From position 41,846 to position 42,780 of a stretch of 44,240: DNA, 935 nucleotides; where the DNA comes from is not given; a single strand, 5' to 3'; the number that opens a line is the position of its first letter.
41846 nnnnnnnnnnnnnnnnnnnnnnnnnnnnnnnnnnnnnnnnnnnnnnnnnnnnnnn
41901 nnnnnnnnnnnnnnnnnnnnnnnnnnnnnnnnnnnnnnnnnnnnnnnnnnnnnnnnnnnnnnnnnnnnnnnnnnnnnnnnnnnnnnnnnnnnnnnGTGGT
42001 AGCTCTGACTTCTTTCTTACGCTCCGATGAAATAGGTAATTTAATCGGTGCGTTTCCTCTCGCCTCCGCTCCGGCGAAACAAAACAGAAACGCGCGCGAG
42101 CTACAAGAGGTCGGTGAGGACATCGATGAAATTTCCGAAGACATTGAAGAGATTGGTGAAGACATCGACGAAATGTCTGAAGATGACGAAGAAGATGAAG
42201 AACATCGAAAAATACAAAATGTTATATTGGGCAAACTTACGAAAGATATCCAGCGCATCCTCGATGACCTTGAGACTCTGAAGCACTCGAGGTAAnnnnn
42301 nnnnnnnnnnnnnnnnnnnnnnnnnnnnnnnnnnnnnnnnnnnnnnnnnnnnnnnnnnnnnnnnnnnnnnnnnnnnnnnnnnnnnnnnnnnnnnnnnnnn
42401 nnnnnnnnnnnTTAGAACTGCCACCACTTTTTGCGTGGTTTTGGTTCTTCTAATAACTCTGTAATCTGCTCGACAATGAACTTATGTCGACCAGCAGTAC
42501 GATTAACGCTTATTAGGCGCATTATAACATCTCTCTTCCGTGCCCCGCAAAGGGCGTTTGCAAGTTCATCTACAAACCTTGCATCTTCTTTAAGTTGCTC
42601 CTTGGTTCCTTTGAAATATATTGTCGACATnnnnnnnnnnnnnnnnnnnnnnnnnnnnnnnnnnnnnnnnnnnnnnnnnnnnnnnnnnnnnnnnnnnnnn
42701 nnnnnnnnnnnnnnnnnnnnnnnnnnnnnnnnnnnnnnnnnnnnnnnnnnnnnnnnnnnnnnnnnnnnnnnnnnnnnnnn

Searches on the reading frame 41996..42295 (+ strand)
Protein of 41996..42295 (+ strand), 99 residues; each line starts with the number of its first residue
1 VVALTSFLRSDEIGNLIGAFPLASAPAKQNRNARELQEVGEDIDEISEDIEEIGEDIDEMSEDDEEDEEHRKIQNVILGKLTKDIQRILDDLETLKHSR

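Call 4: search_protein_families(library=pfam, proteins=[window:41996-42295:+], max_evalue=1)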
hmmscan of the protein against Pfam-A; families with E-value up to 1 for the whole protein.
window:41996-42295:+ (99 aa): 17 families
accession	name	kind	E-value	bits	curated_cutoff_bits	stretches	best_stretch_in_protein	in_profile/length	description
PF04124.18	Dor1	-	0.0012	18.2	23.3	1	27-82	46-101/339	Dor1-like family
PF14523.12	Syntaxin_2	-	0.0027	18.1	26.5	1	38-94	38-92/134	Syntaxin-like protein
PF23203.1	KIF21A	-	0.0032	17.7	28.5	1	30-92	72-133/161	KIF21A-like domain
PF06009.19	Laminin_II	-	0.016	15.6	33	1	33-98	16-81/138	Laminin Domain II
PF14282.11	FlxA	-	0.018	15.6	26.3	1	37-87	13-56/101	FlxA-like protein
PF05508.16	Ran-binding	-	0.02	14.5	25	1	31-93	75-136/304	RanGTP-binding protein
PF06419.17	COG6_N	-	0.024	15.2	27.4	1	33-70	32-69/114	Conserved oligomeric complex COG6, N-terminal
PF06160.17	EzrA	-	0.027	13.2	39.6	1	28-83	95-150/557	Septation ring formation regulator, EzrA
PF01519.22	DUF16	-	0.042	14.8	40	1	34-93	41-103/104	Protein of unknown function DUF16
PF18159.6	S_4TM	-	0.046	13.5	26.9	1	20-78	200-259/291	SMODS-associating 4TM effector domain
PF07926.17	TPR_MLP1_2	-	0.063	13.7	36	1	28-94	51-117/129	TPR/MLP1/MLP2-like protein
PF04728.18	LPP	-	0.12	13.2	29.1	1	43-63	2-22/53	Lipoprotein leucine-zipper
PF01923.23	Cob_adeno_trans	-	0.12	12.8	24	1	30-97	49-111/171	Cobalamin adenosyltransferase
PF06103.16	DUF948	-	0.21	12.2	37.2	0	36-63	28-55/89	Bacterial protein of unknown function (DUF948)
PF07889.17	DUF1664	-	0.22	12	34.6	1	28-61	74-107/124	Protein of unknown function (DUF1664)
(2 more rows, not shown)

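Call 5: search_protein_families(library=ncbifam, proteins=[window:41996-42295:+], max_evalue=1)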
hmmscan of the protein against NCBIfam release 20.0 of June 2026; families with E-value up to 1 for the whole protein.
window:41996-42295:+ (99 aa): 7 families
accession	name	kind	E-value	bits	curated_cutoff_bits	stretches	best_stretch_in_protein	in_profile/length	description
NF003034.1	PRK03918.1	equivalog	0.0013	16.8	700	1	27-98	619-688/878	DNA double-strand break repair ATPase Rad50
NF045487.1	ASRP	equivalog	0.0088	14.7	300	1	28-96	150-217/593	archaea-specific SMC-related protein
NF041750.1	Drt5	equivalog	0.012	14.6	550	1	12-90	231-308/484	antiviral reverse transcriptase Drt5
NF053525.1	thylo_ssr2422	subfamily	0.043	14.3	38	1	32-64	7-39/77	ssr2422 family thylakoid membrane protein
NF052612.1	sll0565_fam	equivalog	0.14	12.6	50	1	34-96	5-68/106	sll0565 family protein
NF033872.1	SidA_fam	subfamily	0.21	10.4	60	1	17-66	239-291/379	T4SS effector SidA family protein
TIGR04334.1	rSAM_Clo7bot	equivalog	0.96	8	600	1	42-97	25-78/440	radical SAM/SPASM domain Clo7bot peptide maturase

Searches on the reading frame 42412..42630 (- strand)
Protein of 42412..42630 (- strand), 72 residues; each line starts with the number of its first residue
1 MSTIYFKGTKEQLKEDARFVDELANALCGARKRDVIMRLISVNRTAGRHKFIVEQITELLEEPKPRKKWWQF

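Call 4: search_protein_families(library=pfam, proteins=[window:42412-42630:-], max_evalue=1)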
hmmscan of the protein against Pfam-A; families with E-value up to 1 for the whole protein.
window:42412-42630:- (72 aa): 0 families

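Call 5: search_protein_families(library=ncbifam, proteins=[window:42412-42630:-], max_evalue=1)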
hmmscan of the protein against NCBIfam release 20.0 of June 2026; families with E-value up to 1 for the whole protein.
window:42412-42630:- (72 aa): 0 families

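Call 52: search_protein_families(library=padloc, proteins=[window:42412-42630:-], max_evalue=0.01)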
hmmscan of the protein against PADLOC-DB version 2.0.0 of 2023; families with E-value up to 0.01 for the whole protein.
window:42412-42630:- (72 aa): 0 families

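Call 54: find_homologous_proteins(query=window:42412-42630:-, max_evalue=0.01)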
Query window:42412-42630:- (72 aa): 1 proteins with E <= 0.01 among 1 candidates.
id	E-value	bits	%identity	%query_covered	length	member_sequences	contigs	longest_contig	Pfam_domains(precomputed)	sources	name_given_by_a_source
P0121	1.3e-39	150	97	100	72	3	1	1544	-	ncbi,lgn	-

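Call 96: search_protein_families(library=phrogs, proteins=[window:42412-42630:-], max_evalue=0.01)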
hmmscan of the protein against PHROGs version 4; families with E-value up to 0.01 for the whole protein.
window:42412-42630:- (72 aa): 0 families

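Call 97: predict_structure(alignment_id=A5)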
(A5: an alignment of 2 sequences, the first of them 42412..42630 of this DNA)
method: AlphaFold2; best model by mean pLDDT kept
length: 72 residues; sequences in the alignment: 2
mean_pLDDT: 58.4   pTM: 0.34
mean pLDDT of the five models: 58.4, 56.6, 55.1, 53.8, 51.5
residues with pLDDT >= 90: 0; 70-90: 1; 50-70: 55; < 50: 16
segments of 3 or more residues with pLDDT < 50: 1-7, 65-72
pLDDT, mean of each block of 10 residues (from residue 1): 44 66 65 65 61 63 49 41
secondary structure, 60 per line:
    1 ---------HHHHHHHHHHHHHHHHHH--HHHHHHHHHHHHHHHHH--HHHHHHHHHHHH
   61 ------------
elements in order: H10-27 H30-46 H49-60
